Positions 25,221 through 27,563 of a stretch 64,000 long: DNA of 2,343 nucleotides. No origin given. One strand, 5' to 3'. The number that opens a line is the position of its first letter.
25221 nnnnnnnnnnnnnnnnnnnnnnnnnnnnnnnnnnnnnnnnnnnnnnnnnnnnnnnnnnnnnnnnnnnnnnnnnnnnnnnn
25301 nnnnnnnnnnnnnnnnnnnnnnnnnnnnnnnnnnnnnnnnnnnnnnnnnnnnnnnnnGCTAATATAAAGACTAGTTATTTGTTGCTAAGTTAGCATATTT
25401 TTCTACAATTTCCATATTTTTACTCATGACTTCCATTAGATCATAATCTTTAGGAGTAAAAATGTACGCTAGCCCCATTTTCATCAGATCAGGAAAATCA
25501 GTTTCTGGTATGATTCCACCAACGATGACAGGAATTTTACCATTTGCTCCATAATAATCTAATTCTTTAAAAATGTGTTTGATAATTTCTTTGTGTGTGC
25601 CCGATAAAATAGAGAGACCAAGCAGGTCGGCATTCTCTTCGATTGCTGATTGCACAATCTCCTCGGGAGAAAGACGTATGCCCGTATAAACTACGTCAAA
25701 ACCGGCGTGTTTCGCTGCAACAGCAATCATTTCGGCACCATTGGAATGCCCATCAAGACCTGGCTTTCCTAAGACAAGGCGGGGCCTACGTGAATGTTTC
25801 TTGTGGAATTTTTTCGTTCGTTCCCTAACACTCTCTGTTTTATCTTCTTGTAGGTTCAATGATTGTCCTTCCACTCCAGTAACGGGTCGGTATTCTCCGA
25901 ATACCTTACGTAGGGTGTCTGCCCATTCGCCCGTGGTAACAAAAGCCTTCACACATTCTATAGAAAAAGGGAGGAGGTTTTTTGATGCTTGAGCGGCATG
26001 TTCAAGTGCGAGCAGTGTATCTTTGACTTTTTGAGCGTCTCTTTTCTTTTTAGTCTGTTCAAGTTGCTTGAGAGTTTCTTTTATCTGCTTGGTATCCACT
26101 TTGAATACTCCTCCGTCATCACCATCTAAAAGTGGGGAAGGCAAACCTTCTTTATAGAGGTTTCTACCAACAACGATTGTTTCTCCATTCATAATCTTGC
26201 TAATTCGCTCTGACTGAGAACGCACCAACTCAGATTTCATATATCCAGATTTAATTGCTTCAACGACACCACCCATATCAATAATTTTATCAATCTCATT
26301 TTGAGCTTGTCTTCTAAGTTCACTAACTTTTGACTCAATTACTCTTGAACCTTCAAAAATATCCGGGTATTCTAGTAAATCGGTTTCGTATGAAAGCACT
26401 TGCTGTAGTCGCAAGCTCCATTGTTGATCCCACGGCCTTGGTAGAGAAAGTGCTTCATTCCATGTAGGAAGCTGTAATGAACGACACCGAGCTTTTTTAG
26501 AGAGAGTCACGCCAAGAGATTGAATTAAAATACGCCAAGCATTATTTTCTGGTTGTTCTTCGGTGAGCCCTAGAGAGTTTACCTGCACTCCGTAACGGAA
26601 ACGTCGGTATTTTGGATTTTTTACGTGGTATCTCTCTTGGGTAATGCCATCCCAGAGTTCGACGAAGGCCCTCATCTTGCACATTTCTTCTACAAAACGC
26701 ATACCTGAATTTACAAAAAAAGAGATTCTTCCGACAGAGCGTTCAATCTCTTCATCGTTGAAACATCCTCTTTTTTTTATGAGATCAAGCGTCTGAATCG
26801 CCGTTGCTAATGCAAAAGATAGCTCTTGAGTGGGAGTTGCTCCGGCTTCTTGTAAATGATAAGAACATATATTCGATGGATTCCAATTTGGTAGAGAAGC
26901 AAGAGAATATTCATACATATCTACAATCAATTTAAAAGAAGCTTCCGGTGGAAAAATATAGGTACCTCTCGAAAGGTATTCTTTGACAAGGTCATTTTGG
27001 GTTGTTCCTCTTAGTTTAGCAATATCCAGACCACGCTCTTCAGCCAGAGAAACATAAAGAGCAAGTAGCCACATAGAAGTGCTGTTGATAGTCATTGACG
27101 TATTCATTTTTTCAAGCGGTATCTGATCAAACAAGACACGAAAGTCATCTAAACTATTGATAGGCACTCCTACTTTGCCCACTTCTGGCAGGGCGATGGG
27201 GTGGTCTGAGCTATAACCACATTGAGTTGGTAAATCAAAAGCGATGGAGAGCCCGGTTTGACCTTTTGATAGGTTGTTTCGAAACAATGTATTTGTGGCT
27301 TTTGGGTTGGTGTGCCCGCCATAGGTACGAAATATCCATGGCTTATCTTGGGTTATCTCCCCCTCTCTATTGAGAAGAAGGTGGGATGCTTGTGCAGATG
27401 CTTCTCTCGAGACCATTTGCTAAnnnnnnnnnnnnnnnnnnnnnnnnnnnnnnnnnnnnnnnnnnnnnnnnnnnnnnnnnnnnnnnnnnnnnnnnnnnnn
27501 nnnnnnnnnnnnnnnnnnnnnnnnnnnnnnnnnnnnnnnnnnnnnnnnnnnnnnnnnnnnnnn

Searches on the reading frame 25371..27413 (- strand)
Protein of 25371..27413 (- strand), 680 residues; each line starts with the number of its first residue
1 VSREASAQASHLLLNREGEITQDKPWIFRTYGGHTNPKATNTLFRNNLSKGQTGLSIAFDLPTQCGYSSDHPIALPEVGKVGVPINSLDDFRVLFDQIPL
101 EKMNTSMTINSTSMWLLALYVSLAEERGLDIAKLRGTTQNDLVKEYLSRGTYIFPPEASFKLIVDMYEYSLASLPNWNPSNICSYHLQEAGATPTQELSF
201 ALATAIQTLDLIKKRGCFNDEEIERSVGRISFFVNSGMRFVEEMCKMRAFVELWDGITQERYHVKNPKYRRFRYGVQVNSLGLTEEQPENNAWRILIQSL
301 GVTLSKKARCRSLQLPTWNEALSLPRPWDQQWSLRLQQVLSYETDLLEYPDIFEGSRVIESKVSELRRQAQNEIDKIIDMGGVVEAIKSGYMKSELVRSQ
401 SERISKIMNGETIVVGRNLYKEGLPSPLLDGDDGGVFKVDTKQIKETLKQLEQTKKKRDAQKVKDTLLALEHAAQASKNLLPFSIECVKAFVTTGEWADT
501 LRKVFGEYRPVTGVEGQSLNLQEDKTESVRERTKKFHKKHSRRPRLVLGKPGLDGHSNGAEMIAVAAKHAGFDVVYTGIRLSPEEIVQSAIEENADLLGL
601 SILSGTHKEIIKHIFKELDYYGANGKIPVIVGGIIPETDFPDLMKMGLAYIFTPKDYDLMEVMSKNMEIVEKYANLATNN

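Call 11: search_protein_families(library=pfam, proteins=[window:25371-27413:-], max_evalue=0.01)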
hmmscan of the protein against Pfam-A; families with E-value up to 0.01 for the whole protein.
window:25371-27413:- (680 aa): 2 families
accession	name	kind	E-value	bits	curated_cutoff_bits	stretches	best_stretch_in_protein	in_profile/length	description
PF01642.28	MM_CoA_mutase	-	4.3e-121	405.4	22.1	1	21-506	42-512/512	Methylmalonyl-CoA mutase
PF02310.24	B12-binding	-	5.3e-22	78.4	32.1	1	545-654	2-112/121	B12 binding domain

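Call 26: find_homologous_proteins(query=window:25371-27413:-, max_evalue=1e-50)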
Query window:25371-27413:- (680 aa): 8000 proteins with E <= 1e-50 among 8000 candidates; the best 120 are listed.
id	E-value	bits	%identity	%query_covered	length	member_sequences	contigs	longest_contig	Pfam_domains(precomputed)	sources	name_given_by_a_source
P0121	0.0e+0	1543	100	100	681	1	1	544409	PF01642.29,PF02310.25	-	-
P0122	0.0e+0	1319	85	98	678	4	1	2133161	PF01642.29,PF02310.25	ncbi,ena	-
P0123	0.0e+0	1160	74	98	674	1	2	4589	PF01642.29,PF02310.25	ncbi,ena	-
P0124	0.0e+0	1143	73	98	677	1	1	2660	PF01642.29,PF02310.25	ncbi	-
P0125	0.0e+0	1142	73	98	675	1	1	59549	PF01642.29,PF02310.25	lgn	-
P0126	0.0e+0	1142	73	98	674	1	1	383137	PF01642.29,PF02310.25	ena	-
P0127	0.0e+0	1135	72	97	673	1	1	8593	PF01642.29,PF02310.25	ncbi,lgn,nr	ncbi:MAG: protein meaA [Candidatus Hydrogenedentota bacterium]|nr:MAG: protein meaA [Candidatus Hydr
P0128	0.0e+0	1128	72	98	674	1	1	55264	PF01642.29,PF02310.25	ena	-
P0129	0.0e+0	1127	72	98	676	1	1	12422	PF01642.29,PF02310.25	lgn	-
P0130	0.0e+0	1126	73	96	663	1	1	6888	PF01642.29,PF02310.25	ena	-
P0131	0.0e+0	1121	72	98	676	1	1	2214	PF01642.29,PF02310.25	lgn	-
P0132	0.0e+0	1120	72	98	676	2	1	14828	PF01642.29,PF02310.25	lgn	-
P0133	0.0e+0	1119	71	98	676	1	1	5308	PF01642.29,PF02310.25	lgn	-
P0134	0.0e+0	1115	71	98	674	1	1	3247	PF01642.29,PF02310.25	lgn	-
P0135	0.0e+0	1115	71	98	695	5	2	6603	PF01642.29,PF02310.25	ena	-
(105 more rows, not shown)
